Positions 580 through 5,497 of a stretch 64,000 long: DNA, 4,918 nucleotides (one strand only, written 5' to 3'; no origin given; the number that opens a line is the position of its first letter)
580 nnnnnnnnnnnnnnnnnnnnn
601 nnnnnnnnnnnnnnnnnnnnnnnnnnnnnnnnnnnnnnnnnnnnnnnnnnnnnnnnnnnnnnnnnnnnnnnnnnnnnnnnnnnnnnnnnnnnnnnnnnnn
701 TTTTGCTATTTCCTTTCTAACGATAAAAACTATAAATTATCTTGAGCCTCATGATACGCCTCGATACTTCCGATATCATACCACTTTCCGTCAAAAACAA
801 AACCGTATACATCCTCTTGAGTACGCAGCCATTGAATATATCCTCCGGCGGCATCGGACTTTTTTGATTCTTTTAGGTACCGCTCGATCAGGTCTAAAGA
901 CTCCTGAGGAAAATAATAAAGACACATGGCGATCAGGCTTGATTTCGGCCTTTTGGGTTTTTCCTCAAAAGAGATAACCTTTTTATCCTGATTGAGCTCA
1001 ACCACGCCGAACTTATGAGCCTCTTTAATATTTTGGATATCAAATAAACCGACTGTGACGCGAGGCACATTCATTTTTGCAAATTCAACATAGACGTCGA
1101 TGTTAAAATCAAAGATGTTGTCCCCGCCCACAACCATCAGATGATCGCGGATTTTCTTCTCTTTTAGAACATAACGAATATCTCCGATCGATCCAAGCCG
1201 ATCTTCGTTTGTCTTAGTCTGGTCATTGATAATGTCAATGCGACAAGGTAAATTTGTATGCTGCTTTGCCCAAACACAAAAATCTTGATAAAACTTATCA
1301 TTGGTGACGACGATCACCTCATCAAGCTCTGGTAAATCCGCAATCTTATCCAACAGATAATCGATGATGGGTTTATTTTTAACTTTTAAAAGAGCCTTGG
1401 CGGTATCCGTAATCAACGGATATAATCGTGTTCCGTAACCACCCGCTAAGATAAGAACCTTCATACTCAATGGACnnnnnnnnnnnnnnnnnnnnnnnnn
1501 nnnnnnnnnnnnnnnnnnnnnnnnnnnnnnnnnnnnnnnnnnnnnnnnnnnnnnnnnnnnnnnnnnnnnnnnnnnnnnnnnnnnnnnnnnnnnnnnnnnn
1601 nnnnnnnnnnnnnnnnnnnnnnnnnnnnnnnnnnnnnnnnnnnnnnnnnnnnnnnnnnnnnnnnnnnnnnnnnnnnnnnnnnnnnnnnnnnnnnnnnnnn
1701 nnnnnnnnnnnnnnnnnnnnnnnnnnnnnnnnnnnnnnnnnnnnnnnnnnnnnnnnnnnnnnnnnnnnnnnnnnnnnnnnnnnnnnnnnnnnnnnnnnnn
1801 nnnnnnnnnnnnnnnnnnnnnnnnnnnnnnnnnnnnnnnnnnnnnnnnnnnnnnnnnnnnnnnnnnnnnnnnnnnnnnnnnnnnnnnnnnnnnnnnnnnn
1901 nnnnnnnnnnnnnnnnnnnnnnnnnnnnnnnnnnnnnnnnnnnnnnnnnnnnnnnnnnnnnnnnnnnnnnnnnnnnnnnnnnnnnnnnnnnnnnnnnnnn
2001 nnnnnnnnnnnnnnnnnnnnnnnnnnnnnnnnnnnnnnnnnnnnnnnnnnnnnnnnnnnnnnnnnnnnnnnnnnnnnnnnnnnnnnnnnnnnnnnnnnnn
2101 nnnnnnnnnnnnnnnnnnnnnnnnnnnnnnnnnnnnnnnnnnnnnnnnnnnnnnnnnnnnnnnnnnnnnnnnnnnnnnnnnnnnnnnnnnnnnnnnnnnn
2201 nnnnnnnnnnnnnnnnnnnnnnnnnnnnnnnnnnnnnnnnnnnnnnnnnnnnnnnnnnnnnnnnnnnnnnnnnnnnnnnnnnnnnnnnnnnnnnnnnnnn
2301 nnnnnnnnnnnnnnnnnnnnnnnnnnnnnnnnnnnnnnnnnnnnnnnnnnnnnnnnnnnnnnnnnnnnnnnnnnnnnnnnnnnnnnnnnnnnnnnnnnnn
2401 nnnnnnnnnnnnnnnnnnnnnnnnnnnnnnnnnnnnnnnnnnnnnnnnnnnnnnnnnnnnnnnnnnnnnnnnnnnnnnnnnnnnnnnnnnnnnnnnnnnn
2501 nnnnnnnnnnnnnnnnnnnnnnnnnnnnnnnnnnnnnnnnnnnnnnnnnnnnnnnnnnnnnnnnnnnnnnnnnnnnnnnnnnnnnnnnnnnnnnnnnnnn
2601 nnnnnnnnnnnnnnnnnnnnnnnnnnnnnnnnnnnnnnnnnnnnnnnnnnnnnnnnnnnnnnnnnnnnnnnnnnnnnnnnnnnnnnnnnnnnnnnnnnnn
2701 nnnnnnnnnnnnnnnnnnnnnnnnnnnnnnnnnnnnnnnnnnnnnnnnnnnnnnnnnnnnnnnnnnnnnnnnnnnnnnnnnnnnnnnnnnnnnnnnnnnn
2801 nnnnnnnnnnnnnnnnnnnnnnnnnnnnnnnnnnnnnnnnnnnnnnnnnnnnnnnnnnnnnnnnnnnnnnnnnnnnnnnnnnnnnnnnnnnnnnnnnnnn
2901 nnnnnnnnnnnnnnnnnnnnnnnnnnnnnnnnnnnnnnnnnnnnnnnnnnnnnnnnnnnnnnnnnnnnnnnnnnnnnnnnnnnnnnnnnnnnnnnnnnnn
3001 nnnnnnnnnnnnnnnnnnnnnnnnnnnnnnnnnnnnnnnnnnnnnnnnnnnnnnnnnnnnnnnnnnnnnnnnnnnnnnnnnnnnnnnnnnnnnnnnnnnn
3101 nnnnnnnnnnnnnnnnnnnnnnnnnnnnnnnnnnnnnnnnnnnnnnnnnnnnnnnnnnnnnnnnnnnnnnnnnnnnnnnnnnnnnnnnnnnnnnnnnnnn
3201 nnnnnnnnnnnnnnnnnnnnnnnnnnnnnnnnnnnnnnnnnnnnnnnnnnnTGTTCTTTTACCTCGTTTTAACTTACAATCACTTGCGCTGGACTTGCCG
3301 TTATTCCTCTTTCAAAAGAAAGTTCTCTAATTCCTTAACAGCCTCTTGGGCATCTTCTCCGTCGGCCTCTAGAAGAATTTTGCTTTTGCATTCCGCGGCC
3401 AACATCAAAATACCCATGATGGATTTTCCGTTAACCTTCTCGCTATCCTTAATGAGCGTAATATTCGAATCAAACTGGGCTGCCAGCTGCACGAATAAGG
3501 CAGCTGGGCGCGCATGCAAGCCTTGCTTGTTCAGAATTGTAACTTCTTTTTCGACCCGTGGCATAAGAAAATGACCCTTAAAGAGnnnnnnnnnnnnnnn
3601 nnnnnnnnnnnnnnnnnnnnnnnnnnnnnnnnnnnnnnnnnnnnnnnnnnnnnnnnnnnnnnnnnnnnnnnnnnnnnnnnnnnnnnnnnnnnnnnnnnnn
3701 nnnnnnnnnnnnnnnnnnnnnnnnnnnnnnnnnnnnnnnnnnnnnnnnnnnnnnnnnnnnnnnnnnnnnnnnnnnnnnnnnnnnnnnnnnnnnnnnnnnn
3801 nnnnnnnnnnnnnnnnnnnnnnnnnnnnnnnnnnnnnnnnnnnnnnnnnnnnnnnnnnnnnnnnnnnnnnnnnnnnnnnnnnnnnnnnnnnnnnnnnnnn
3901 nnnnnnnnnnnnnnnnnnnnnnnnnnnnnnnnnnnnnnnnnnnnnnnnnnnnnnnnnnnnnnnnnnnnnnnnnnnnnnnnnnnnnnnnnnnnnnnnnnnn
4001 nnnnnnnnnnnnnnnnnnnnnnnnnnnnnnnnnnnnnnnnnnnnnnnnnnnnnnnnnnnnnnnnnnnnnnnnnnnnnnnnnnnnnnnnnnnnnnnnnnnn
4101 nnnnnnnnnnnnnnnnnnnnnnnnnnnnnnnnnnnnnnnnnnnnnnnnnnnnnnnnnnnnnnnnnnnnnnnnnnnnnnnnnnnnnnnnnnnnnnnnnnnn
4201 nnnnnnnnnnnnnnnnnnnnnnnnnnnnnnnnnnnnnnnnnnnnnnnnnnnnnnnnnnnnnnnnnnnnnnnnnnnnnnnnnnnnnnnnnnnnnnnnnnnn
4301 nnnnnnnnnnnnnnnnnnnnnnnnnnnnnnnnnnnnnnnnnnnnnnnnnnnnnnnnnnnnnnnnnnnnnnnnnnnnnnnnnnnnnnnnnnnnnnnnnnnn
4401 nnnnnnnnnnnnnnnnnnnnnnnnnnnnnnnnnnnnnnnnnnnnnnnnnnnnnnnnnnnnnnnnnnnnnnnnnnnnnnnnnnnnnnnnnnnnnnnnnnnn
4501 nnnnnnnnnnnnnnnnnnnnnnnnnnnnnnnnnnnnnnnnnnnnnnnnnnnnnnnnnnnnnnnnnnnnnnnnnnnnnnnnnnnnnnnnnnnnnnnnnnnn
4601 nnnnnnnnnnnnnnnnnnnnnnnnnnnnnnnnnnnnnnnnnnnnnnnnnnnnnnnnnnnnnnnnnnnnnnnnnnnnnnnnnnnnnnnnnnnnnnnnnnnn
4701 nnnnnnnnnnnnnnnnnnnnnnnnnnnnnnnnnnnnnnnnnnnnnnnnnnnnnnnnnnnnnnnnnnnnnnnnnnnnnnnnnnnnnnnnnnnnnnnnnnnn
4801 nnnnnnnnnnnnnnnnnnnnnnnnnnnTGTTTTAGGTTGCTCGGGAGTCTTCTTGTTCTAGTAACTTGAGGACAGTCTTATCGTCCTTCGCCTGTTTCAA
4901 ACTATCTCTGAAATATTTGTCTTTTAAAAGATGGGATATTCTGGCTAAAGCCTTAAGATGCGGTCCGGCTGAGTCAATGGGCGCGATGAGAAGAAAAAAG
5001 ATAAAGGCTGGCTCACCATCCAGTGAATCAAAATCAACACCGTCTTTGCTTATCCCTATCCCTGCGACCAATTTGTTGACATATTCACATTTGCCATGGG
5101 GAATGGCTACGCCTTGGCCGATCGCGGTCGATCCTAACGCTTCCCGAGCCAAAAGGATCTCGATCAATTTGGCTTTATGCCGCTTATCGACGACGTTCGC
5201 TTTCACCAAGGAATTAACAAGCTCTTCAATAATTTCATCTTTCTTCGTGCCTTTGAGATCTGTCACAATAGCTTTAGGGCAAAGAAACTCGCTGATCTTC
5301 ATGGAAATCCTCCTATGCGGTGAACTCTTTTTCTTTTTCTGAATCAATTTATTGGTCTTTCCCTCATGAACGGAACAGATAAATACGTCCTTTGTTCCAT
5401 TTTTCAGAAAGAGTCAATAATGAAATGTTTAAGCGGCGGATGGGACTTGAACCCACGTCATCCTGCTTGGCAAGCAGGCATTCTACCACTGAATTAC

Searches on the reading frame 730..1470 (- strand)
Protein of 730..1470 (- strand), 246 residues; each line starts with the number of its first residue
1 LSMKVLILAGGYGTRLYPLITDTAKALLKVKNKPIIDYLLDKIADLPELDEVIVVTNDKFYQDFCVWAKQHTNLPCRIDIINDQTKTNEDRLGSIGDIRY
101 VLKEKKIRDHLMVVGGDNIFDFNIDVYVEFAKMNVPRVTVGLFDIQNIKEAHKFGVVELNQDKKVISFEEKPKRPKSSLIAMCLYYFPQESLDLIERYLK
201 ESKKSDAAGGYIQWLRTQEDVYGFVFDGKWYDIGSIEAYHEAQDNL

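Call 51: search_protein_families(library=pfam, proteins=[window:730-1470:-], max_evalue=0.001)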
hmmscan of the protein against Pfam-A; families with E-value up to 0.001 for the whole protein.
window:730-1470:- (246 aa): 4 families
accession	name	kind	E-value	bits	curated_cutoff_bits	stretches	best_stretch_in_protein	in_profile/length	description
PF00483.29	NTP_transferase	-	1e-41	143.6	21.2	1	4-245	1-241/245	Nucleotidyl transferase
PF12804.13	NTP_transf_3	-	2e-09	38.3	27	1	5-119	1-97/160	MobA-like NTP transferase domain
PF02348.25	CTP_transf_3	-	1.7e-05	25.2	22.6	1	25-69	16-60/217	Cytidylyltransferase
PF01128.25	IspD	-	0.00054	20.2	27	1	4-59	2-54/221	2-C-methyl-D-erythritol 4-phosphate cytidylyltransferase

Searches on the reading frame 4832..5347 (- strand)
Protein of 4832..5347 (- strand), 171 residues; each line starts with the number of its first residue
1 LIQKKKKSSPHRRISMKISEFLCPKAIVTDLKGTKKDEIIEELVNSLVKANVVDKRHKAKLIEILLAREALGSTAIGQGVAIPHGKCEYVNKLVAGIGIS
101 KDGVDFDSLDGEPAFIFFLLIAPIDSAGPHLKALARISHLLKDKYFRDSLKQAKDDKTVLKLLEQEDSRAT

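Call 51: search_protein_families(library=pfam, proteins=[window:4832-5347:-], max_evalue=0.001)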
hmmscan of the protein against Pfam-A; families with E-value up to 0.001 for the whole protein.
window:4832-5347:- (171 aa): 1 family
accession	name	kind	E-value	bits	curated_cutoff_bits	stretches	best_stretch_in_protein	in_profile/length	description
PF00359.27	PTS_EIIA_2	-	4.3e-36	124.5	27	1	21-165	2-143/144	Phosphoenolpyruvate-dependent sugar phosphotransferase system, EIIA 2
